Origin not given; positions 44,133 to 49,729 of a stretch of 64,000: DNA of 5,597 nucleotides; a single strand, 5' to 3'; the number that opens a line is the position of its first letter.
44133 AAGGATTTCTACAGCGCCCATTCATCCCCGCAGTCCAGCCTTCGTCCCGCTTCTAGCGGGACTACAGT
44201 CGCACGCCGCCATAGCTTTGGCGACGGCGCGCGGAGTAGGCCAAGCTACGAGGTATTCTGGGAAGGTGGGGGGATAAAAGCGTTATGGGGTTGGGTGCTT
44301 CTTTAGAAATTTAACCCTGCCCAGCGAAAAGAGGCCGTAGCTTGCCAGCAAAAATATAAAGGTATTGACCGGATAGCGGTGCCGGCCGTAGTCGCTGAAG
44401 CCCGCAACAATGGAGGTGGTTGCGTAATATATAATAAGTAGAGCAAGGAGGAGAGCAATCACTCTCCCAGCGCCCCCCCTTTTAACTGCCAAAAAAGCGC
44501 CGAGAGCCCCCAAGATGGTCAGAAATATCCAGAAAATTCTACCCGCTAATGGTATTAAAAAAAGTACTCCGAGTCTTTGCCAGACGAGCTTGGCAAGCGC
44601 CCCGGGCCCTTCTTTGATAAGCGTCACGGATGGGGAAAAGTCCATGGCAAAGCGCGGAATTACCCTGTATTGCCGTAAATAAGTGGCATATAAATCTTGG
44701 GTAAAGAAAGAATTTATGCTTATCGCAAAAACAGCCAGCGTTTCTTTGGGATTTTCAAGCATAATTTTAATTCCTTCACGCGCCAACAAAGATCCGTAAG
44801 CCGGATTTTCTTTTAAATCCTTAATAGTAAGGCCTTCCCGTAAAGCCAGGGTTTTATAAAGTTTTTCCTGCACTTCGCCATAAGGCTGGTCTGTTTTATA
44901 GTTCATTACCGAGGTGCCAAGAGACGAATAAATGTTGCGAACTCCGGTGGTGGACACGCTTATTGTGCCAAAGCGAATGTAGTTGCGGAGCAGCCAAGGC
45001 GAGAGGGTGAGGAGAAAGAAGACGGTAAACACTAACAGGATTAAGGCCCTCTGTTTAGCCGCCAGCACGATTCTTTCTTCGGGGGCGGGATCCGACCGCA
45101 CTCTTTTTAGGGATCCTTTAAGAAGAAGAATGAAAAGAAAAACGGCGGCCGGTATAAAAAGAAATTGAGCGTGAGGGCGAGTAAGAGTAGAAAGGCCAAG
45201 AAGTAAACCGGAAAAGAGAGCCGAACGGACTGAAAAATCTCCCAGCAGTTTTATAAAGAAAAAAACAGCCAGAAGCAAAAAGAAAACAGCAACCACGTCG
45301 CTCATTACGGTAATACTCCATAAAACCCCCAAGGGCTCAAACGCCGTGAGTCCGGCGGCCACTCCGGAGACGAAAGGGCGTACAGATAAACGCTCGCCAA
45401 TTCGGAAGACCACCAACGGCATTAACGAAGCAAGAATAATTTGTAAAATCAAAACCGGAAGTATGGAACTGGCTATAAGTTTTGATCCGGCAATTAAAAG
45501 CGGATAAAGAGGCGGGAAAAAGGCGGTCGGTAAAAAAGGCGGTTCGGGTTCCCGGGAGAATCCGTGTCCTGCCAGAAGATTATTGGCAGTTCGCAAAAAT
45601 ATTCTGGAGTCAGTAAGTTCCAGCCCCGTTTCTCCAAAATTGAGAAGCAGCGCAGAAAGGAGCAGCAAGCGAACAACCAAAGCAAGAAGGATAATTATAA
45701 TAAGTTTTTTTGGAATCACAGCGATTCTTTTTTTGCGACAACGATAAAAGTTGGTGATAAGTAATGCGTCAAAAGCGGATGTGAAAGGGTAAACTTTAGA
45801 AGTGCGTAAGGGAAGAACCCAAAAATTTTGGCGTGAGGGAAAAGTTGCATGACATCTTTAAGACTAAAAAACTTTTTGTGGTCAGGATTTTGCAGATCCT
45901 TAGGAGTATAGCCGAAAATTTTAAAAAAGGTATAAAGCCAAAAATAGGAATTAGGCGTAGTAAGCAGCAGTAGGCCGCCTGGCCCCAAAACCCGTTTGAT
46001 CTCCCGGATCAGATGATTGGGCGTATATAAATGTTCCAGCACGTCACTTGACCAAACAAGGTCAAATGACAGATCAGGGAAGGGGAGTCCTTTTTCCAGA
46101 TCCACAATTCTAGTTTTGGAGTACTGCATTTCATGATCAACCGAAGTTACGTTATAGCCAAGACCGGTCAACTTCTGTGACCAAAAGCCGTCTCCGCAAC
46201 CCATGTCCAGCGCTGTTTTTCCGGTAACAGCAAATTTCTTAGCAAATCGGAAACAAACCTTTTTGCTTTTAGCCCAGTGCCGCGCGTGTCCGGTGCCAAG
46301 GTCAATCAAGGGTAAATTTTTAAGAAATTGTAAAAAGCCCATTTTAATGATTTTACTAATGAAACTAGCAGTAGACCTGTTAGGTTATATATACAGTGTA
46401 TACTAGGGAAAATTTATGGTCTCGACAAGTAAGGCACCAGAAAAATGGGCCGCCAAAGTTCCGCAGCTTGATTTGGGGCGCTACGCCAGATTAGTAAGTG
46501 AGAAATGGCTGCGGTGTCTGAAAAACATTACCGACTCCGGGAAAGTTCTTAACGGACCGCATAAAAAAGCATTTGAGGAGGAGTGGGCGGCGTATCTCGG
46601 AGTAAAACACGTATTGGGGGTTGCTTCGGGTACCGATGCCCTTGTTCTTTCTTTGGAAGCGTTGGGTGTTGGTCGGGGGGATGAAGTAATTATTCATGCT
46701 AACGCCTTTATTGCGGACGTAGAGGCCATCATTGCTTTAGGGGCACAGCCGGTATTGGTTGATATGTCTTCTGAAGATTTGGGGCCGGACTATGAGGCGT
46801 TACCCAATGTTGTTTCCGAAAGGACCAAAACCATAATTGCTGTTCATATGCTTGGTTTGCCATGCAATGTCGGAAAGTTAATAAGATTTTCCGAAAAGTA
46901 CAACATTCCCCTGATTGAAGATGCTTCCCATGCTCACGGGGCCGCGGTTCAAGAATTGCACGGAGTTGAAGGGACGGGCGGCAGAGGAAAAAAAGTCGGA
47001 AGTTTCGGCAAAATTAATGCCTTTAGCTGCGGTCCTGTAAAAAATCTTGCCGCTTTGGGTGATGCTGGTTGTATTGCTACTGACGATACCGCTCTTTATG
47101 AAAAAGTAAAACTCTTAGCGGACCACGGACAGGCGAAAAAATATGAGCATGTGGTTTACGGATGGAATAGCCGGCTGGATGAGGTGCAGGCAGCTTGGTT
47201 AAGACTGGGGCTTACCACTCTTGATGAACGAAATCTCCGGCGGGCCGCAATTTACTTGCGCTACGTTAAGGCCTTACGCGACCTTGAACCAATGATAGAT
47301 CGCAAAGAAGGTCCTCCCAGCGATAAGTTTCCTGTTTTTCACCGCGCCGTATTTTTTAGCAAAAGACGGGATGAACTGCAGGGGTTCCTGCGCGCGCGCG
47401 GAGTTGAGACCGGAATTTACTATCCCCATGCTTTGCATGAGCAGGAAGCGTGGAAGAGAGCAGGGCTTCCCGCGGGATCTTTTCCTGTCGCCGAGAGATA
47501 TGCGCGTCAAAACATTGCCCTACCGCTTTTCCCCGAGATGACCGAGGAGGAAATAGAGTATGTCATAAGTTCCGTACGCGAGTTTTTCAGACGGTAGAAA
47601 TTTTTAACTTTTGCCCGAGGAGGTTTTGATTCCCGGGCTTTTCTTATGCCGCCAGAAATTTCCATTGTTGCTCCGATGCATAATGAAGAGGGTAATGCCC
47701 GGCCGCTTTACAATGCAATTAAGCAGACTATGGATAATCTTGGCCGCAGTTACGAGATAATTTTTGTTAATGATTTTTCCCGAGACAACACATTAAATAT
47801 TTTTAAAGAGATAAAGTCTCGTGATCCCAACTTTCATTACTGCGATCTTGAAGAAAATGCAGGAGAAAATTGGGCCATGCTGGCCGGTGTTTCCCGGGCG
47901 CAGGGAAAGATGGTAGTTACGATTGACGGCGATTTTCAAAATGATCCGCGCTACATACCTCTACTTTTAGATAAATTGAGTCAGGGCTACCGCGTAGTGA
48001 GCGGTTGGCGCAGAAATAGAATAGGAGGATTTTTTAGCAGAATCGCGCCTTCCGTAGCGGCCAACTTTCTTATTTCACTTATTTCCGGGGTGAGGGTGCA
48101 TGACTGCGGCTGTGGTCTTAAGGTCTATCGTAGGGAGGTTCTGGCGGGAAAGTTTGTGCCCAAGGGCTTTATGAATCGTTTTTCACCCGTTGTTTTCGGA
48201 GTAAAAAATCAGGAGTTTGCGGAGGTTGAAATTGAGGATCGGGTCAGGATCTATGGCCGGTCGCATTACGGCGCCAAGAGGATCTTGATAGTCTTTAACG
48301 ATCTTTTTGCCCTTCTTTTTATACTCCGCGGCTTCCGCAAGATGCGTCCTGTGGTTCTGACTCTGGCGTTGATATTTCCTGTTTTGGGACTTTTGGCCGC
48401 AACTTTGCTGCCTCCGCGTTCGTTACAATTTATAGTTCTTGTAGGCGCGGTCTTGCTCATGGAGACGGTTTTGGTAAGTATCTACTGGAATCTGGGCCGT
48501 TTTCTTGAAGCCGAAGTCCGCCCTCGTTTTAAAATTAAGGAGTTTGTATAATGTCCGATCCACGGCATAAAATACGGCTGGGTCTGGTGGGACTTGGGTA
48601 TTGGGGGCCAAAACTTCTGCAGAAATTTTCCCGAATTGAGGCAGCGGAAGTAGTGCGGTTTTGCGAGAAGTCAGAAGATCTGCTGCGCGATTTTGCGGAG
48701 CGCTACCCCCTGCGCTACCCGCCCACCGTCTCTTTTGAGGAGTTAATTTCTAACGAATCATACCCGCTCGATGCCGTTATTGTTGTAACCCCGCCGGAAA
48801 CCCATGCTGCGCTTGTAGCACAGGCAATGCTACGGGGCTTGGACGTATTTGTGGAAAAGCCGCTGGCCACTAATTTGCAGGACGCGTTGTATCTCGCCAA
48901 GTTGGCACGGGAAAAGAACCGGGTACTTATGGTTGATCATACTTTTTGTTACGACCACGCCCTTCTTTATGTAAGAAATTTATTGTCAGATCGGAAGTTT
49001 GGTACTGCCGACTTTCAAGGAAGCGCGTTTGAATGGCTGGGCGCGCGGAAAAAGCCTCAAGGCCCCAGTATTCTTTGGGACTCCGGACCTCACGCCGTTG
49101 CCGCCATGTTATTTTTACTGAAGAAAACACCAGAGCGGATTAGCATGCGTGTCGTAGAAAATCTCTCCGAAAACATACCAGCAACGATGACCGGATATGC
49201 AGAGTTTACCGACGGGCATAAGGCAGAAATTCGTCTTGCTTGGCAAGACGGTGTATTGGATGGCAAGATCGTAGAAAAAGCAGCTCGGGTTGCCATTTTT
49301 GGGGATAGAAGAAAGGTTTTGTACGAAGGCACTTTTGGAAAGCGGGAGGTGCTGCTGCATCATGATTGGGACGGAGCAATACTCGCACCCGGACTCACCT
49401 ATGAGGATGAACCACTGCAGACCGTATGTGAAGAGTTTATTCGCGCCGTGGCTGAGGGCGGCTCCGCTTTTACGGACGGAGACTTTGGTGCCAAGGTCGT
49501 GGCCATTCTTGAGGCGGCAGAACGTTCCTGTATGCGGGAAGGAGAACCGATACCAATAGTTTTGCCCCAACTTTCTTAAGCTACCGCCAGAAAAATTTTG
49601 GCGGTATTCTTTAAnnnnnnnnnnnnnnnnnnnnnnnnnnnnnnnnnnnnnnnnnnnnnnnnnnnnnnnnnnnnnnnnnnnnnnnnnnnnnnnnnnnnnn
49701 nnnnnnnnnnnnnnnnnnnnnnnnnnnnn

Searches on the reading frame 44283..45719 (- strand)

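Call 47: search_protein_families(library=pfam, proteins=[window:44283-45719:-], max_evalue=0.00001)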
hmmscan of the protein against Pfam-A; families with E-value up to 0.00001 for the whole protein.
window:44283-45719:- (478 aa): 1 family
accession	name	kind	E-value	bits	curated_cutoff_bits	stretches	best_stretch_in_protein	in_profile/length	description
PF13231.12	PMT_2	-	1e-12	49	26.1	1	69-198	3-132/160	Dolichyl-phosphate-mannose-protein mannosyltransferase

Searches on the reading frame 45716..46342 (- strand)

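Call 47: search_protein_families(library=pfam, proteins=[window:45716-46342:-], max_evalue=0.00001)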
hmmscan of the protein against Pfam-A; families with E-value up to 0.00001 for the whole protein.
window:45716-46342:- (208 aa): 5 families
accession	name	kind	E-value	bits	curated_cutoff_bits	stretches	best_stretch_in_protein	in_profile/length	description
PF08241.18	Methyltransf_11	-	1.3e-17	64.7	21.2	1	45-126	1-94/95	Methyltransferase domain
PF13489.12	Methyltransf_23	-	1.6e-16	60.9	27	1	32-134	11-123/164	Methyltransferase domain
PF13847.12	Methyltransf_31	-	9.3e-12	45.3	27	1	41-131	4-113/145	Methyltransferase domain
PF13649.12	Methyltransf_25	-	9.5e-12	45.9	27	1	45-123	2-97/97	Methyltransferase domain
PF08242.18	Methyltransf_12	-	4.3e-09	37.4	30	1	45-125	1-98/98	Methyltransferase domain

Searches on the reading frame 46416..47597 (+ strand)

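Call 47: search_protein_families(library=pfam, proteins=[window:46416-47597:+], max_evalue=0.00001)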
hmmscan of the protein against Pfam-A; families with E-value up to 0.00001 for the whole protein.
window:46416-47597:+ (393 aa): 2 families
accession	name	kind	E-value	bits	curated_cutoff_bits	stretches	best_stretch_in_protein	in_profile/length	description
PF01041.23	DegT_DnrJ_EryC1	-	1.8e-95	320.7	19.8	1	33-388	9-360/360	DegT/DnrJ/EryC1/StrS aminotransferase family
PF00155.27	Aminotran_1_2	-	5.9e-06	26.1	19.7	0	19-178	7-194/361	Aminotransferase class I and II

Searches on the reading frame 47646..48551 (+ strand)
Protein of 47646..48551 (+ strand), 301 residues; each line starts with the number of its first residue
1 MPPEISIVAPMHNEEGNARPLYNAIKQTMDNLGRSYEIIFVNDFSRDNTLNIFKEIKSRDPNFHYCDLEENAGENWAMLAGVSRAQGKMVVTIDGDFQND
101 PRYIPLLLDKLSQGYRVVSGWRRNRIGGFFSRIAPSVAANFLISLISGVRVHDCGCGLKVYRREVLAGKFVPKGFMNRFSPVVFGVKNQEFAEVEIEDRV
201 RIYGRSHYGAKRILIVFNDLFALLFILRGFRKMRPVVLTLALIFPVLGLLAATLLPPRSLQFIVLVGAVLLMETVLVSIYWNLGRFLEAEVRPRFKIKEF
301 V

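Call 47: search_protein_families(library=pfam, proteins=[window:47646-48551:+], max_evalue=0.00001)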
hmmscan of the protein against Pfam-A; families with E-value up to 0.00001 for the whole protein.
window:47646-48551:+ (301 aa): 1 family
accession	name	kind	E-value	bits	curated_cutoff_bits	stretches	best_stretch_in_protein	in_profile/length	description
PF00535.33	Glycos_transf_2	-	2.6e-27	96.2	23.3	1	6-166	1-164/168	Glycosyl transferase family 2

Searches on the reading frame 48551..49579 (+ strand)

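Call 47: search_protein_families(library=pfam, proteins=[window:48551-49579:+], max_evalue=0.00001)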
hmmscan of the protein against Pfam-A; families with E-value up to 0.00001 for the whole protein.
window:48551-49579:+ (342 aa): 1 family
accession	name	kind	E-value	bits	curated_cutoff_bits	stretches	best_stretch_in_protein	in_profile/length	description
PF01408.29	GFO_IDH_MocA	-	1.5e-22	80.9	24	1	8-130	1-120/120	Oxidoreductase family, NAD-binding Rossmann fold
